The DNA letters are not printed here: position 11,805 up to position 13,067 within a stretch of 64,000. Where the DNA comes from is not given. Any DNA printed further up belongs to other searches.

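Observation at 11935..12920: ERCC4 (XPF/Mus81-type) nuclease fused to an Lsr2-like AT-rich-DNA-binding domain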

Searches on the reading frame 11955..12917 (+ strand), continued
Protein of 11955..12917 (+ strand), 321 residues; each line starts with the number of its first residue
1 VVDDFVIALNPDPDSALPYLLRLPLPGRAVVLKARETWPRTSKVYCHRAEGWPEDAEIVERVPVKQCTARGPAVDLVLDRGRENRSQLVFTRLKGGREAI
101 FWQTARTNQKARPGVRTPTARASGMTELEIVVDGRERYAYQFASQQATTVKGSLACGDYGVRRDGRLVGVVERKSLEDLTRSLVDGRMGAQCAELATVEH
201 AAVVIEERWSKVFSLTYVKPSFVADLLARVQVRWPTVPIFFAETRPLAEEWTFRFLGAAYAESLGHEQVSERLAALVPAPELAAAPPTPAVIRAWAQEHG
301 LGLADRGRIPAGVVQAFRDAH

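Call 17: find_related_loci(query=A1, collection=genome_contigs, flank=8000)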
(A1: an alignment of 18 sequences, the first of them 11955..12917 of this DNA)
Query A1 (321 aa) in genome_contigs; peptide patterns used: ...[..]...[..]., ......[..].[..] (x = any residue, [..] = any of these).
598 stretches matched a pattern (row limit reached: there are more); 589 encode a relative of the query (tblastn E <= 1e-3); the best 80 are kept; 80 distinct loci.
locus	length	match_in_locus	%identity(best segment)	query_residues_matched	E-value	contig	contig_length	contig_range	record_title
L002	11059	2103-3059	77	3-321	4e-151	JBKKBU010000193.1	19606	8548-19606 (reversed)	MAG: Mycobacteriales bacterium isolate swi_bin.373 S1Ck127_8142773_flag_0_multi_8.1069_len_19606, whole genome shotgun s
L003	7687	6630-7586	77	2-321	3e-145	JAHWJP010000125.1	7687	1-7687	MAG: Actinomycetota bacterium isolate 0711_bin10 NODE_1460_length_7687_cov_80.045466, whole genome shotgun sequence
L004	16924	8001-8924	80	2-310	9e-149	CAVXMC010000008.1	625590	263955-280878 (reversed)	MAG: uncultured Actinomycetota bacterium isolate MFD02581.bin.2.143 genome assembly, contig: contig_18410, whole genome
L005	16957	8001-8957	76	2-321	2e-150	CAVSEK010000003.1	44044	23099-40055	MAG: uncultured Actinomycetota bacterium isolate MFD02581.bin.2.51 genome assembly, contig: contig_104335, whole genome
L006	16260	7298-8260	81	1-321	3e-165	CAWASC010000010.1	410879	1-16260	MAG: uncultured Actinomycetota bacterium isolate MFD02581.bin.1.174 genome assembly, contig: contig_22450, whole genome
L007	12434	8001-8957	62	3-321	2e-124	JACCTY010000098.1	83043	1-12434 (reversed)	MAG: Geodermatophilaceae bacterium isolate MGR_bin86 SD2897-2912_k127_7103680, whole genome shotgun sequence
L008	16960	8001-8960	60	1-320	6e-124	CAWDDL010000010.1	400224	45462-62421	MAG: uncultured Actinomycetota bacterium isolate MFD05684.bin.3.402 genome assembly, contig: contig_36875, whole genome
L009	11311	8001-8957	61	3-321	5e-124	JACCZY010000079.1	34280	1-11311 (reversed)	MAG: Geodermatophilaceae bacterium isolate MGR_bin242 SD2897-2912_k127_6548665, whole genome shotgun sequence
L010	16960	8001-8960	61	1-320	4e-123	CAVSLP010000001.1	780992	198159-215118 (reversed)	MAG: uncultured Actinomycetota bacterium isolate MFD01721.bin.1.60 genome assembly, contig: contig_10072, whole genome s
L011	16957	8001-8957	59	3-321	3e-121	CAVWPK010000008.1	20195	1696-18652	MAG: uncultured Actinomycetota bacterium isolate MFD01275.bin.1.272 genome assembly, contig: contig_4221, whole genome s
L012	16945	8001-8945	61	3-317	8e-121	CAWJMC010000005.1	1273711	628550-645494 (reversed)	MAG: uncultured Actinomycetota bacterium isolate MFD02581.bin.2.148 genome assembly, contig: contig_3281, whole genome s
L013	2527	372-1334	60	1-321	3e-126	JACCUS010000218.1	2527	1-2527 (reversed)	MAG: Nocardioidaceae bacterium isolate MGR_bin106 SD2897-2912_k127_606258, whole genome shotgun sequence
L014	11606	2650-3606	61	1-321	4e-120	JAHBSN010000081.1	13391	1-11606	MAG: Actinomycetota bacterium isolate ACE_ACT2 ACT2_81, whole genome shotgun sequence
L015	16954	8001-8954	64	3-321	2e-119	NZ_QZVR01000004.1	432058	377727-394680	Nocardioides ferulae strain SZ4R5S7 contig004, whole genome shotgun sequence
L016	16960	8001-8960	61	1-318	2e-119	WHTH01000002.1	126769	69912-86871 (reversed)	MAG: Pseudonocardiaceae bacterium isolate Dino_bin31 k141_641281_length_126769_cov_60.6899, whole genome shotgun sequenc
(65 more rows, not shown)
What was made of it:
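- Most copies are chromosomal, in at least 589 species (call 17).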

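Call 34: predict_structure(alignment_id=A2)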
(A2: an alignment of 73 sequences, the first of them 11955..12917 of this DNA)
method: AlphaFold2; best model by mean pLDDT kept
length: 321 residues; sequences in the alignment: 73
mean_pLDDT: 87.4   pTM: 0.64
mean pLDDT of the five models: 87.4, 87.2, 86.6, 84.4, 80.8
residues with pLDDT >= 90: 191; 70-90: 102; 50-70: 16; < 50: 12
segments of 3 or more residues with pLDDT < 50: 112-123
pLDDT, mean of each block of 10 residues (from residue 1): 87 93 90 91 87 91 87 84 82 73 79 39 68 95 92 96 93 97 97 96 96 95 97 95 94 91 73 83 83 92 87 92 84
secondary structure, 60 per line:
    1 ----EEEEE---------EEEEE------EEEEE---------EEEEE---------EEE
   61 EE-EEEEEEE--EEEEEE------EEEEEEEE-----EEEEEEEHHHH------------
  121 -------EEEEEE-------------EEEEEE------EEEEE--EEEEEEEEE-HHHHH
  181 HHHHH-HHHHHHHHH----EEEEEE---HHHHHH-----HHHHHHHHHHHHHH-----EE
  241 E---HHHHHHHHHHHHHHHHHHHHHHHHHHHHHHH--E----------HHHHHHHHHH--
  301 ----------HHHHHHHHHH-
elements in order: E5-9 E19-23 E30-34 E44-48 E58-62 E64-70 E73-78 E85-92 E98-104 H105-108 E128-133 E147-152 E159-163 E166-174 H176-185 H187-195 E200-205 H209-214 H220-233 E239-241 H245-275 H289-298 H311-320
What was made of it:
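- On ERCC4 / XPF-Mus81-Hef nuclease family: The model shows only the two helices of the Lsr2 domain after a long helix (call 34).
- The model shows only two C-terminal helices (call 34).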

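Call 39: fold_search(model_id=the predicted structure, library=pdb)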
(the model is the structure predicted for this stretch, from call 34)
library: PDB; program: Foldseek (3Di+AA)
matches with E <= 10: 1041; with E <= 0.001: 25
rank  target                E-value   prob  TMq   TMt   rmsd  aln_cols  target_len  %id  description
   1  1j22                  9.8e-08  1.00  0.32  0.73   6.0       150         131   22  Crystal structure of archaeal XPF/Mus81 homolog, Hef from Pyrococcus furiosus, nuclease domain, selenomet derivative (released 2003-04-22)
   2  1j24                  1.3e-07  1.00  0.33  0.74   4.8       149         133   23  Crystal structure of archaeal XPF/Mus81 homolog, Hef from Pyrococcus furiosus, nuclease domain, Ca cocrystal (released 2003-04-22)
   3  2bhn_A                1.7e-07  1.00  0.31  0.46  13.5       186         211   20  XPF from Aeropyrum pernix (released 2005-02-23)
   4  2bgw_B                2.5e-07  1.00  0.31  0.48   6.2       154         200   21  XPF from Aeropyrum pernix, complex with DNA (released 2005-02-23)
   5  2bgw_A                4.6e-07  1.00  0.33  0.47  18.4       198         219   19  XPF from Aeropyrum pernix, complex with DNA (released 2005-02-23)
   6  9qed_A                9.3e-07  1.00  0.30  0.14  12.5       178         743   25  Cryo-EM structure of the XPF-ERCC1-SLX4(330-555)-SLX4IP complex (released 2025-12-17)
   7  2bhn_C                1.1e-06  1.00  0.31  0.49   7.6       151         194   22  XPF from Aeropyrum pernix (released 2005-02-23)
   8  2bhn_B                1.3e-06  1.00  0.31  0.49   6.4       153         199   22  XPF from Aeropyrum pernix (released 2005-02-23)
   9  6sxb_F                1.4e-06  1.00  0.31  0.15  18.9       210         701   22  XPF-ERCC1 Cryo-EM Structure, DNA-Bound form (released 2020-03-11)
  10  6sxa_F                1.5e-06  1.00  0.27  0.12  21.5       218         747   21  XPF-ERCC1 Cryo-EM Structure, Apo-form (released 2020-03-11)
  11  9pcp_Q                2.6e-06  1.00  0.33  0.15   3.5       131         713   29  NER dual incision complex - NoG (released 2026-04-01)
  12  4p0p_A                2.6e-06  1.00  0.30  0.34  19.1       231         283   18  Crystal structure of Human Mus81-Eme1 in complex with 5'-flap DNA, and Mg2+ (released 2014-05-28)
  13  9qee_A                4.1e-06  1.00  0.30  0.14  12.8       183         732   24  Cryo-EM structure of a DNA-bound XPF-ERCC1-SLX4(330-555)-SLX4IP complex (released 2025-12-17)
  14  9f98_A                4.6e-06  1.00  0.30  0.50   6.0       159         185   21  Crystal structure of MUS81-EME1, apo form. (released 2024-07-03)
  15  9f99_A                5.2e-06  1.00  0.28  0.45  10.9       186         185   21  Crystal structure of MUS81-EME1 bound by compound 10. (released 2024-06-19)
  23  4p0p_B                1.1e-04  1.00  0.33  0.37  10.3       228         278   14  Crystal structure of Human Mus81-Eme1 in complex with 5'-flap DNA, and Mg2+ (released 2014-05-28)
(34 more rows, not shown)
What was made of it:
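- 12333..12779 (+): ERCC4 (XPF/Mus81/Hef-type) nuclease domain plus a long C-terminal helix (aa 127-275). Catalytic codons: D133 12351-12353, E136 12360-12362, D158 12426-12428, E172-R173-K174 12468-12476, D178 12486-12488. Foldseek matches to Hef, XPF and Mus81 (call 39).
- On ERCC4 / XPF-Mus81-Hef nuclease family: Foldseek matches to 1j22/1j24, 2bgw/2bhn, 6sxa and 4p0p at E=1e-7 to 1e-5, target-normalised TM up to 0.74 (call 39).
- Checked: The AlphaFold model (pLDDT 87.4, call 34) matches Hef, XPF and Mus81 nuclease domains by Foldseek, E=1e-7 to 1e-5 (call 39).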

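Call 55: search_dna_similar(query=window:11955-12917:+, collection=phages, mode=protein, max_evalue=0.001, max_rows=25)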
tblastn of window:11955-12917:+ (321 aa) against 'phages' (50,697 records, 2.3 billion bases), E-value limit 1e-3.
No match.
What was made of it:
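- Closest known: Ku-Lsr2 DNA-binding-domain fusions of cluster J mycobacteriophages. Different: The Ku fusions are phage-encoded, whereas the present family is absent from phage genomes (call 55).
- A repair gene would more often keep synteny, and phages, which often carry recombination nucleases, have no homologue (call 55). No homologue in 50,697 phage genomes (call 55).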

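Call 56: search_dna_similar(query=window:11955-12917:+, collection=plasmids, mode=protein, max_evalue=0.001, max_rows=25)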
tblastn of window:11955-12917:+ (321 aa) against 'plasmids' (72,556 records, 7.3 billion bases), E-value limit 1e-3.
Records with a match: 23; places in all: 26; records where one place covers at least 80% of the query: 22.
Best place of each record, by identity: <60% 23.
By first word of the organism name: Mycobacterium 14; Rhodococcus 6; Streptomyces 1; Pseudonocardia 1; Mycolicibacterium 1.
By predicted mobility (MOB-suite, as given by PLSDB): non-mobilizable 16; mobilizable 7.
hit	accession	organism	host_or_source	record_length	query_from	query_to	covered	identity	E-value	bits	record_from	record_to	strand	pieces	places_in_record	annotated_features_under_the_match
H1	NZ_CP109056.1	Streptomyces sp. NBC_01304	-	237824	2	320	99%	53.8%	5e-84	283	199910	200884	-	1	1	histone-like nucleoid-structuring protein Lsr2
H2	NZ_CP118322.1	Rhodococcus sp. DK176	pure culture,crude oil-contaminated soil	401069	1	317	99%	51.5%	7e-73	251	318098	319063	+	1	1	histone-like nucleoid-structuring protein Lsr2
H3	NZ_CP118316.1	Rhodococcus sp. DK180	pure culture,crude oil-contaminated soil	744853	1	317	99%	51.5%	7e-73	251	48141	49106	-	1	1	histone-like nucleoid-structuring protein Lsr2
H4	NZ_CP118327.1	Rhodococcus sp. DK17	pure culture,crude oil-contaminated soil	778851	1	317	99%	51.5%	7e-73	251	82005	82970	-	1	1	histone-like nucleoid-structuring protein Lsr2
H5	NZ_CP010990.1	Pseudonocardia sp. EC080625-04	Apterostigma dentigerum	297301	4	320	99%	50.6%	9e-73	251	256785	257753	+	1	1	ERCC4 domain-containing protein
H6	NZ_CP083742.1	Mycobacterium ulcerans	Cynoglossus semilaevis,whole ...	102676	2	321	100%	49.5%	3e-80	272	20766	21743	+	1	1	ERCC4 domain-containing protein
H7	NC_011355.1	Mycobacterium liflandii 128FXT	-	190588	2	321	100%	49.5%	3e-80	272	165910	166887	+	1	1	ERCC4 domain-containing protein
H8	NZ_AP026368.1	Mycobacterium pseudoshottsii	Sardinops melanostictus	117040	2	321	100%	49.2%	1e-78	267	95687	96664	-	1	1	ERCC4 domain-containing protein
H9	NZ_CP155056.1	Mycobacterium pseudoshottsii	Argyrosomus regius,spleen tissue,spleen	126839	2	321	100%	49.2%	1e-78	267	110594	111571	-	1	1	ERCC4 domain-containing protein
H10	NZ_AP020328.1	Mycobacterium avium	-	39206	2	321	100%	49.1%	5e-76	260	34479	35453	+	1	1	ERCC4 domain-containing protein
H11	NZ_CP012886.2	Mycobacterium intracellulare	sputum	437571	2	321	100%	49.1%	6e-76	260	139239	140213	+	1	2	ERCC4 domain-containing protein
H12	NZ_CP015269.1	Mycobacterium intracellulare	cell culture,heated-cooler unit water ...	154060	2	321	100%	49.1%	1e-75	259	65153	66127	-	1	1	ERCC4 domain-containing protein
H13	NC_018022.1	Mycolicibacterium chubuense NBB4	-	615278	1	321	100%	48.5%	2e-73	253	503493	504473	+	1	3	ERCC4 domain-containing protein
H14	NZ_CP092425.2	Mycobacterium lentiflavum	-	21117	1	321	100%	47.6%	2e-76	261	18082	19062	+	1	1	ERCC4 domain-containing protein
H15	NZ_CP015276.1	Mycobacterium intracellulare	Homo sapiens,cell culture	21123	1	321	100%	47.6%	2e-76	261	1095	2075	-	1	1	ERCC4 domain-containing protein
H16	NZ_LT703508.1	Mycobacterium intracellulare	natural / free-living,environmental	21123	1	321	100%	47.6%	2e-76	261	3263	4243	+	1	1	ERCC4 domain-containing protein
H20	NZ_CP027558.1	Rhodococcus rhodochrous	mixed culture,sewage tank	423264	4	321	99%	47.7%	9e-77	262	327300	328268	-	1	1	ERCC4 domain-containing protein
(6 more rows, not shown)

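Call 57: get_annotated_region(hit=H16, flank=20000)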
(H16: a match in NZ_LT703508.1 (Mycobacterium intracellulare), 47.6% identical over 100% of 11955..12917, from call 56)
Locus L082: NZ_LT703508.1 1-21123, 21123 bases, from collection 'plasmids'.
description: Mycobacterium intracellulare subsp. chimaera strain Mycobacterium chimaera MC045 isolate Mycobacterium chimaera plasmid 4
organism: Mycobacterium intracellulare (NCBI taxid 222805)
taxonomy: Bacteria; Actinomycetota; Actinomycetes; Mycobacteriales; Mycobacteriaceae; Mycobacterium; Mycobacterium intracellulare
host: -; source: natural / free-living,environmental; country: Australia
typing (MOB-suite, as given by PLSDB): non-mobilizable; replicon rep_cluster_628
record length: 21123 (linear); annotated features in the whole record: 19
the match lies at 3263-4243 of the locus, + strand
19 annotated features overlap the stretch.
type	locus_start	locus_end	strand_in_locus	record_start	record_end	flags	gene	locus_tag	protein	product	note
CDS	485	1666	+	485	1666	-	-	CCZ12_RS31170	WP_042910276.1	FAD/NAD(P)-binding oxidoreductase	-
CDS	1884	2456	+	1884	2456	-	-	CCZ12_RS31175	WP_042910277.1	recombinase family protein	GO:0006310 - DNA recombination [Evidence IEA]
CDS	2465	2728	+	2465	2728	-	-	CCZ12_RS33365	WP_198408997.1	hypothetical protein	-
CDS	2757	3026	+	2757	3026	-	-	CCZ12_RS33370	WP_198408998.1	hypothetical protein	-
CDS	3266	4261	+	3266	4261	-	-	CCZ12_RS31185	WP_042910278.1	ERCC4 domain-containing protein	-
CDS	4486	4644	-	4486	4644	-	-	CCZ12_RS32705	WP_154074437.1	hypothetical protein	-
CDS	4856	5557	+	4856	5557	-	-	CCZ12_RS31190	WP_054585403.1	ParA family protein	-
CDS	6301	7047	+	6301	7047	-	-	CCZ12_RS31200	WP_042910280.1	NYN domain-containing protein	-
CDS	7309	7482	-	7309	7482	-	-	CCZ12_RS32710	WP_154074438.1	hypothetical protein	-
CDS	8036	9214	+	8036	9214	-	-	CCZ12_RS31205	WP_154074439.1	helix-turn-helix domain-containing protein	-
CDS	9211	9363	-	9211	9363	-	-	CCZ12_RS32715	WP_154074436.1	hypothetical protein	-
CDS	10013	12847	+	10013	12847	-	mobF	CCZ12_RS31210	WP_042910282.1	MobF family relaxase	-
CDS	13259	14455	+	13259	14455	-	-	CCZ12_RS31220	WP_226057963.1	Ig-like domain-containing protein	-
CDS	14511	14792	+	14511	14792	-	-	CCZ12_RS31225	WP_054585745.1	hypothetical protein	-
CDS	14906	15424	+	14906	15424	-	-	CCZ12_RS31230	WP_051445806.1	general stress protein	-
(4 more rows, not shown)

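Call 58: get_annotated_region(hit=H10, flank=12000)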
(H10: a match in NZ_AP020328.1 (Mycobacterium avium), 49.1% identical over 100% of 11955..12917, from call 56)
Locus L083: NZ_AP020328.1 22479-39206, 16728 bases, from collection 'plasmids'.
description: Mycobacterium avium subsp. hominissuis strain JP-H-1 plasmid p2-JPH1, complete sequence
organism: Mycobacterium avium (NCBI taxid 439334)
taxonomy: Bacteria; Actinomycetota; Actinomycetes; Mycobacteriales; Mycobacteriaceae; Mycobacterium; Mycobacterium avium
host: -; source: -; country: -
typing (MOB-suite, as given by PLSDB): mobilizable; replicon rep_cluster_578; relaxase MOBF
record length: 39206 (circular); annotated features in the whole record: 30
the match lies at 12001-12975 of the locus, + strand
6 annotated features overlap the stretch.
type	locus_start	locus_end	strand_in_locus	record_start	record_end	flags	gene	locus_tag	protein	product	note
CDS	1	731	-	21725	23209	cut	-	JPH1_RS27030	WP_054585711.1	NAD(P)/FAD-dependent oxidoreductase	-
CDS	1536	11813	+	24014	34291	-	-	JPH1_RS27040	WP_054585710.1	non-ribosomal peptide synthetase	-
CDS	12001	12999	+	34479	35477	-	-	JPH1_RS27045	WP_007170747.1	ERCC4 domain-containing protein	-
CDS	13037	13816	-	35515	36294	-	istB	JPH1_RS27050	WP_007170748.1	IS21-like element helper ATPase IstB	-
CDS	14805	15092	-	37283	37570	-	-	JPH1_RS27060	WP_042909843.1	DUF1330 domain-containing protein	-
CDS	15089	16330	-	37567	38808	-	-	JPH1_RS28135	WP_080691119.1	site-specific integrase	GO:0015074 - DNA integration [Evidence IEA]; GO:0006310 - DNA recombination [Evidence IEA]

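Call 59: get_annotated_region(hit=H7, flank=8000)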
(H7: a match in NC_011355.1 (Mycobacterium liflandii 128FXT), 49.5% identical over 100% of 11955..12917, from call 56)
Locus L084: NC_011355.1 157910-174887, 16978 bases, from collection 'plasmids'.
description: Mycobacterium liflandii 128FXT plasmid pMUM002, complete sequence
organism: Mycobacterium liflandii 128FXT (NCBI taxid 459424)
taxonomy: Bacteria; Actinomycetota; Actinomycetes; Mycobacteriales; Mycobacteriaceae; Mycobacterium; Mycobacterium liflandii; Mycobacterium liflandii 128FXT
host: -; source: -; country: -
typing (MOB-suite, as given by PLSDB): non-mobilizable; replicon rep_cluster_441
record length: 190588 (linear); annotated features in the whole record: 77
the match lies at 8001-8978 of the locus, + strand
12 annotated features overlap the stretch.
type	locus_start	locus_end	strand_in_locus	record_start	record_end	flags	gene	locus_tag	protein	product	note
CDS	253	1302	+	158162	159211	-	-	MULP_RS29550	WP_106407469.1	ketoacyl-ACP synthase III family protein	-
CDS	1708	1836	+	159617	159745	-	-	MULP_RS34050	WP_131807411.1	transposase family protein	-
CDS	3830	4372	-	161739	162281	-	-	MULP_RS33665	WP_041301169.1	hypothetical protein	-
CDS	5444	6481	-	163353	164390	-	-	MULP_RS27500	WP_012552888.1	tyrosine-type recombinase/integrase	GO:0015074 - DNA integration [Evidence IEA]; GO:0006310 - DNA recombination [Evidence IEA]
CDS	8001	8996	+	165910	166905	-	-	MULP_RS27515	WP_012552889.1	ERCC4 domain-containing protein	-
CDS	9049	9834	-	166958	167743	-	istB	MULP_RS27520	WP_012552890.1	IS21-like element helper ATPase IstB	-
CDS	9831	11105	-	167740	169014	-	-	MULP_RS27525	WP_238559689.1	IS21 family transposase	-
CDS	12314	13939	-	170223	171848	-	-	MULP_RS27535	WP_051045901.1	DEAD/DEAH box helicase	-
CDS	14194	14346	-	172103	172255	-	-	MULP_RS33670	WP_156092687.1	hypothetical protein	-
CDS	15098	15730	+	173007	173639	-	-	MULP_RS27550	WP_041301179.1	hypothetical protein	-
CDS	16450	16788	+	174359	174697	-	-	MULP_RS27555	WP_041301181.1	hypothetical protein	-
CDS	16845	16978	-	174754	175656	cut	-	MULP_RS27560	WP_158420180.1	hypothetical protein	-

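Call 60: get_annotated_region(hit=H1, flank=8000)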
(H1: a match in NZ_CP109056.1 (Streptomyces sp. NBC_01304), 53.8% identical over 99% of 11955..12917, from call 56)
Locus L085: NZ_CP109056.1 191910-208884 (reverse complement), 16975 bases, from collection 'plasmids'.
description: Streptomyces sp. NBC_01304 plasmid unnamed1, complete sequence
organism: Streptomyces sp. NBC_01304 (NCBI taxid 2903818)
taxonomy: Bacteria; Actinomycetota; Actinomycetes; Kitasatosporales; Streptomycetaceae; Streptomyces; Streptomyces sp. NBC 01304
host: -; source: -; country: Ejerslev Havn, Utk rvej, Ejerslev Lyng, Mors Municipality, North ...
typing (MOB-suite, as given by PLSDB): non-mobilizable
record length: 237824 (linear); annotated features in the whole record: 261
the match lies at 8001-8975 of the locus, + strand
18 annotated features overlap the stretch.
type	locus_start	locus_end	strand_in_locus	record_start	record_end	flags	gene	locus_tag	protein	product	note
CDS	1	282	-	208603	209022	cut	-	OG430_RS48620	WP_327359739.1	hypothetical protein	-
CDS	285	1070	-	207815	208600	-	-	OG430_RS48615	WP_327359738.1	DUF6192 family protein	-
CDS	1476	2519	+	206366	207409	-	-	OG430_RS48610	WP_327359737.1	hypothetical protein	-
CDS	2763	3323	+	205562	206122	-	-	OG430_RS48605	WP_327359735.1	hypothetical protein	-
CDS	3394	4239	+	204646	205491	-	-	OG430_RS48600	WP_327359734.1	hypothetical protein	-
CDS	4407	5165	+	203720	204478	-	-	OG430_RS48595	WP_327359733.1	toxin glutamine deamidase domain-containing protein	-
CDS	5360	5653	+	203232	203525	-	-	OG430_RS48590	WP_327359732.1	hypothetical protein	-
CDS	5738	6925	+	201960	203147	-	-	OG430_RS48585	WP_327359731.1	hypothetical protein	-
CDS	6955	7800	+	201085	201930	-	-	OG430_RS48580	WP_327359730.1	hypothetical protein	-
CDS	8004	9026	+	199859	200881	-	-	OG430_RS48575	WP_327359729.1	histone-like nucleoid-structuring protein Lsr2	-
CDS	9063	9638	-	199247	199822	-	-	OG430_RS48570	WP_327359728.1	hypothetical protein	-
CDS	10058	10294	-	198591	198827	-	-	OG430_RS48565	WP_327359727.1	hypothetical protein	-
CDS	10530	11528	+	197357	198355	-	-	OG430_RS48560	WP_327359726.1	DUF932 domain-containing protein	-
CDS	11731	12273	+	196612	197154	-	-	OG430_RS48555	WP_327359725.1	hypothetical protein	-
CDS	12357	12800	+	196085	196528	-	-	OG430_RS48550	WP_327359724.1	hypothetical protein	-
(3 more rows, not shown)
